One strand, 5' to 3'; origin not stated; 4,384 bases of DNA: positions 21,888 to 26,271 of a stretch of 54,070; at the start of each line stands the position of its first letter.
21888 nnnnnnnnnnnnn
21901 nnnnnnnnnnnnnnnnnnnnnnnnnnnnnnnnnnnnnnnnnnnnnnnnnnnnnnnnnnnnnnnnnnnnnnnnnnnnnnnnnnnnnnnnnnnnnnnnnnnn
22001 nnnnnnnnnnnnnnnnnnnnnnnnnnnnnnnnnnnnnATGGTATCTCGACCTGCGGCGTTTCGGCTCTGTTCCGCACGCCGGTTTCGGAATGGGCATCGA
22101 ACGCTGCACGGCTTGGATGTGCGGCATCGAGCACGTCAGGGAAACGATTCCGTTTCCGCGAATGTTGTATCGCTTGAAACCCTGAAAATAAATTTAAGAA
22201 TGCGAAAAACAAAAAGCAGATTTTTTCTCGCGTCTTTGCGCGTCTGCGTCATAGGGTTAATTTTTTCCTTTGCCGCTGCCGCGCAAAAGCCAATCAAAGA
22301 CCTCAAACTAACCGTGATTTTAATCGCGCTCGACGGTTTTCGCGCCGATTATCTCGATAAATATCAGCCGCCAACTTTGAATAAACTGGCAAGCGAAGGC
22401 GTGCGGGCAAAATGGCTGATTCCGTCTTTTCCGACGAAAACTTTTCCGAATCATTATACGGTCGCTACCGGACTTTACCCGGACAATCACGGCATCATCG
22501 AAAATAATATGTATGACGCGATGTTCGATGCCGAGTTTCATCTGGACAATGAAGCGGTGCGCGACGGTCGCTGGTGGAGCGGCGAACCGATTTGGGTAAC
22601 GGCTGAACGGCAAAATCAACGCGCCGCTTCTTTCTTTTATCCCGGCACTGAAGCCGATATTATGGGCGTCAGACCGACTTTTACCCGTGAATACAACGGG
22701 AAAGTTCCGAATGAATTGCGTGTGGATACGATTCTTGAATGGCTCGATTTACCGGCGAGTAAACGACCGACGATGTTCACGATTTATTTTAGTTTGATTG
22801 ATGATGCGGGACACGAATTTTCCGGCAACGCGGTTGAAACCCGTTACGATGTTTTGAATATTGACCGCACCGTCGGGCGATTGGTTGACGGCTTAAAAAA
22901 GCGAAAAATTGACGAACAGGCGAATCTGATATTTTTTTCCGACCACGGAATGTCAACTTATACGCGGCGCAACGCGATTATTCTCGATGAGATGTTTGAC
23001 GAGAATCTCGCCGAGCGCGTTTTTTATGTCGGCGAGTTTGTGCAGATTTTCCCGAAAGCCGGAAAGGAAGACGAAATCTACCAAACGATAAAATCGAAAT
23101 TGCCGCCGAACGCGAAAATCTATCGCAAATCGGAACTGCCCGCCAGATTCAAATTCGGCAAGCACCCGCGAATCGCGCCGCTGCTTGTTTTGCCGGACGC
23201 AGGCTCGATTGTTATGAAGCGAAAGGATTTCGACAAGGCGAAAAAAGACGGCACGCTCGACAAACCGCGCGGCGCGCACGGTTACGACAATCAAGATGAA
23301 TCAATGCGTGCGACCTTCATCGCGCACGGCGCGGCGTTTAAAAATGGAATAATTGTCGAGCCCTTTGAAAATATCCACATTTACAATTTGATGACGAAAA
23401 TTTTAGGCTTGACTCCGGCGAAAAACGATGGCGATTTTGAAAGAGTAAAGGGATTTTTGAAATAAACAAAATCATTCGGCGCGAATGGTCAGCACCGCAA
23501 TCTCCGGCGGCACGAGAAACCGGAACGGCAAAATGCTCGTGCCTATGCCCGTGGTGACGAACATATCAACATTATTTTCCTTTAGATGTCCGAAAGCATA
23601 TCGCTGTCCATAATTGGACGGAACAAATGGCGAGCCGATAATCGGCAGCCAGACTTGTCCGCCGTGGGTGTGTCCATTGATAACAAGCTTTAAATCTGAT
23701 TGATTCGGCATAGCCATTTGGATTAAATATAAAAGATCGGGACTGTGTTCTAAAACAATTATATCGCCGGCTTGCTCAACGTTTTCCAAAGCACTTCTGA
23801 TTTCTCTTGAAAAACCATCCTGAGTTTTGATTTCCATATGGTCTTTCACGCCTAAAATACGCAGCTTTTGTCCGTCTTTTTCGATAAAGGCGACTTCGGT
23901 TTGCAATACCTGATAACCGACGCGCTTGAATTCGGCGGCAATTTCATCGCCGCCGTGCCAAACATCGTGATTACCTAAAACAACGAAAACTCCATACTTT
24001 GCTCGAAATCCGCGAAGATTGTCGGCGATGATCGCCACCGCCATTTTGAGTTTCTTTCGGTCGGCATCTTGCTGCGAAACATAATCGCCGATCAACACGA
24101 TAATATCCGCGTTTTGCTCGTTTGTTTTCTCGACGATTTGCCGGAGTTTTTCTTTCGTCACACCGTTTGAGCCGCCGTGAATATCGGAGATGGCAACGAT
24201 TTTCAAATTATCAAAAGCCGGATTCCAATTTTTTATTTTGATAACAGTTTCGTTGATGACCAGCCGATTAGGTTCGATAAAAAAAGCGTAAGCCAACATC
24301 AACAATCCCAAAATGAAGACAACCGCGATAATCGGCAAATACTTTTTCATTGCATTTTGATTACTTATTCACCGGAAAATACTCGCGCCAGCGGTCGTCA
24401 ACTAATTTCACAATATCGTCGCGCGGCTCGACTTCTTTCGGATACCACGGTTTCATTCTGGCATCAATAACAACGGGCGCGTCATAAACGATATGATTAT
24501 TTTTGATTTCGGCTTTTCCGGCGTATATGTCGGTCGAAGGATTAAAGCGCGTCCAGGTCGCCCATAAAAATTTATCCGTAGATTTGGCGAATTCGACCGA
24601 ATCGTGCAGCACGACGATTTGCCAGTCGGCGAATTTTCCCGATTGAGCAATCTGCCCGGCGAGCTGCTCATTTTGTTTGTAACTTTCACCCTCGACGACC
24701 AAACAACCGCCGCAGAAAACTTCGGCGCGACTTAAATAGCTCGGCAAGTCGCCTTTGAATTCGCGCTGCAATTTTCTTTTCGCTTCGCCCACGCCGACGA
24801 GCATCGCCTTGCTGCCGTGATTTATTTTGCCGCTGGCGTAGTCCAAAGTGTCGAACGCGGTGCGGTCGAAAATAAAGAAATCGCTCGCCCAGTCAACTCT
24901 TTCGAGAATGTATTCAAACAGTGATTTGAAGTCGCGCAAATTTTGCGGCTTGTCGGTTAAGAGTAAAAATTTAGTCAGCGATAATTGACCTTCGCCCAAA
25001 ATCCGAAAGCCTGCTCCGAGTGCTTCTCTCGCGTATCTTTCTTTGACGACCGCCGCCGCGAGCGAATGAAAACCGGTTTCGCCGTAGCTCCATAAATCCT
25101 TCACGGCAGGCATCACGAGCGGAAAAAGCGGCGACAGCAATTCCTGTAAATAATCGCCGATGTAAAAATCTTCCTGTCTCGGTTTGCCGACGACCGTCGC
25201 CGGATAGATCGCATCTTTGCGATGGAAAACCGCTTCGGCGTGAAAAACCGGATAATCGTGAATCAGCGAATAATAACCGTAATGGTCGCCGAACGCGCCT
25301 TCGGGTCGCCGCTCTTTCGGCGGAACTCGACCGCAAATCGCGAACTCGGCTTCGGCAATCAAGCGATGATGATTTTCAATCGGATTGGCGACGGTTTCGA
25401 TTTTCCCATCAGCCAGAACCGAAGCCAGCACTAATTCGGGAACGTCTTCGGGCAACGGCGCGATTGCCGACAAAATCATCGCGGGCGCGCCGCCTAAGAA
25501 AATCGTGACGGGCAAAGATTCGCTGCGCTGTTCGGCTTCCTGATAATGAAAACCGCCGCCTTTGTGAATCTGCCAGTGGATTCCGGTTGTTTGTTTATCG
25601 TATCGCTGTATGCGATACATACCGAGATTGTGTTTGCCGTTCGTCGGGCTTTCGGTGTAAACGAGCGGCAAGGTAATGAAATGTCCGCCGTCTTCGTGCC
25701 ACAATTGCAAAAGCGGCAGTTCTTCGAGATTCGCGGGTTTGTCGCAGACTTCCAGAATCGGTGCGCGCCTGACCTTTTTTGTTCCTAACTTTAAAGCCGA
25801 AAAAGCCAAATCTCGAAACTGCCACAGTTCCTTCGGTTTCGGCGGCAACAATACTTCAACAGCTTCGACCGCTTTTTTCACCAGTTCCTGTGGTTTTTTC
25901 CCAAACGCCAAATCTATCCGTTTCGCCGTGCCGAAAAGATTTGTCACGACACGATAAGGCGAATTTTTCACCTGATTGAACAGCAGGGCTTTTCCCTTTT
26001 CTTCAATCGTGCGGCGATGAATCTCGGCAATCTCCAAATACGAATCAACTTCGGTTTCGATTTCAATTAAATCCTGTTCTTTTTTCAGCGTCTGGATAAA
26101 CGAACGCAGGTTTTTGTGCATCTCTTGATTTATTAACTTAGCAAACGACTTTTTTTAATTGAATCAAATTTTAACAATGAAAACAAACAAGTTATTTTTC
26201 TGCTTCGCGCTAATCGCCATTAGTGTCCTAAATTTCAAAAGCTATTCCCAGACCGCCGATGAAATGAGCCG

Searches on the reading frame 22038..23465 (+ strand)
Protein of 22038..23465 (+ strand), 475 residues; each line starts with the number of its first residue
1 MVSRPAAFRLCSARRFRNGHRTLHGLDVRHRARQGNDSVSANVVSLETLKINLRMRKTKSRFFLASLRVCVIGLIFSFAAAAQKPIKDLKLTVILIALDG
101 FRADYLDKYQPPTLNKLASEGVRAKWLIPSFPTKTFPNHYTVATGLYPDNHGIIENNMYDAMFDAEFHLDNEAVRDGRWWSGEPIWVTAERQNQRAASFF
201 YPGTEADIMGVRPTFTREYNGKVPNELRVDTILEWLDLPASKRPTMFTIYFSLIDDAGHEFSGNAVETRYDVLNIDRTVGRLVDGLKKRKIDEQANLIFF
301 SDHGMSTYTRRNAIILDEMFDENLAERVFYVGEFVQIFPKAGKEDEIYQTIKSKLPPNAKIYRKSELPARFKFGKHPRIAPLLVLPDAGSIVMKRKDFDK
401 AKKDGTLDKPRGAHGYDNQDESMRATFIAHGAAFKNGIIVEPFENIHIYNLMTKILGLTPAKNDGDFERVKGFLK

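Call 94: search_protein_families(library=pfam, proteins=[window:22038-23465:+], max_evalue=0.00001)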
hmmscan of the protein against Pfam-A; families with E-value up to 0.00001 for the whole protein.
window:22038-23465:+ (475 aa): 2 families
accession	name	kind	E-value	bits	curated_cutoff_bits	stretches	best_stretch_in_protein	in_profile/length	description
PF01663.27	Phosphodiest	-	5.1e-90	302.9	23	1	93-417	1-342/342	Type I phosphodiesterase / nucleotide pyrophosphatase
PF00884.28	Sulfatase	-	1.5e-08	34.8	25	0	272-309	210-247/301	Sulfatase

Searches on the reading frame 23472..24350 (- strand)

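Call 95: search_protein_families(library=pfam, proteins=[window:23472-24350:-], max_evalue=0.00001)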
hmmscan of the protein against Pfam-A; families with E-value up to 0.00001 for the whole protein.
window:23472-24350:- (292 aa): 2 families
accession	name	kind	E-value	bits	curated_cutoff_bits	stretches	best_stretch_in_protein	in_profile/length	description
PF00149.33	Metallophos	-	6.7e-14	53.2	21.5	1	49-230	1-190/191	Calcineurin-like phosphoesterase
PF12850.12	Metallophos_2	-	7.5e-08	33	27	1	49-229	1-117/154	Calcineurin-like phosphoesterase superfamily domain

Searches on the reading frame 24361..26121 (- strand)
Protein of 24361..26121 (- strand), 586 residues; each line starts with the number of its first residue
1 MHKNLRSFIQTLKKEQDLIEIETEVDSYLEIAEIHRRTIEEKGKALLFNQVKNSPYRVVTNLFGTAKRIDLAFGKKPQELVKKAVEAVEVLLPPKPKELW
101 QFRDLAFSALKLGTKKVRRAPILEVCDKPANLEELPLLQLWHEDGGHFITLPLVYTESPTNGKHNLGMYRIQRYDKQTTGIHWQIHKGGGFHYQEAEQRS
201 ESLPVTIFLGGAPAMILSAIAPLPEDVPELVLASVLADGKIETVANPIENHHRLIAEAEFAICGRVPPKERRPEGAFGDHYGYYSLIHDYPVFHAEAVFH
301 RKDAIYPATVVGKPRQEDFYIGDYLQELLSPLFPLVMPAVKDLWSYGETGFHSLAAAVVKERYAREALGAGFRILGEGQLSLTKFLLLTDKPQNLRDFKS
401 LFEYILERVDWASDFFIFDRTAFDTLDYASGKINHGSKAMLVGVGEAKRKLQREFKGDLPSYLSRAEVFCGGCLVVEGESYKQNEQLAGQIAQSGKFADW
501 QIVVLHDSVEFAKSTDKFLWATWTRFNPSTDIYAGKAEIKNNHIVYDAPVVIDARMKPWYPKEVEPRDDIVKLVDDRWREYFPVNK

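Call 94: search_protein_families(library=pfam, proteins=[window:24361-26121:-], max_evalue=0.00001)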
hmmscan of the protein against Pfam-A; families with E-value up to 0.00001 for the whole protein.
window:24361-26121:- (586 aa): 3 families
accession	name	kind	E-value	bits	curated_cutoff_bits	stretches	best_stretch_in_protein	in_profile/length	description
PF01977.22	UbiD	-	2.4e-68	229.8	23.3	1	116-314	2-206/206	3-octaprenyl-4-hydroxybenzoate carboxy-lyase Rift-related domain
PF20696.2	UbiD_C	-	9.6e-31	106.9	24.2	1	320-440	2-124/127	3-octaprenyl-4-hydroxybenzoate carboxy-lyase C-terminal domain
PF20695.2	UbiD_N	-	4.5e-25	88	24.3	1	9-87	1-77/78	3-octaprenyl-4-hydroxybenzoate carboxy-lyase N-terminal domain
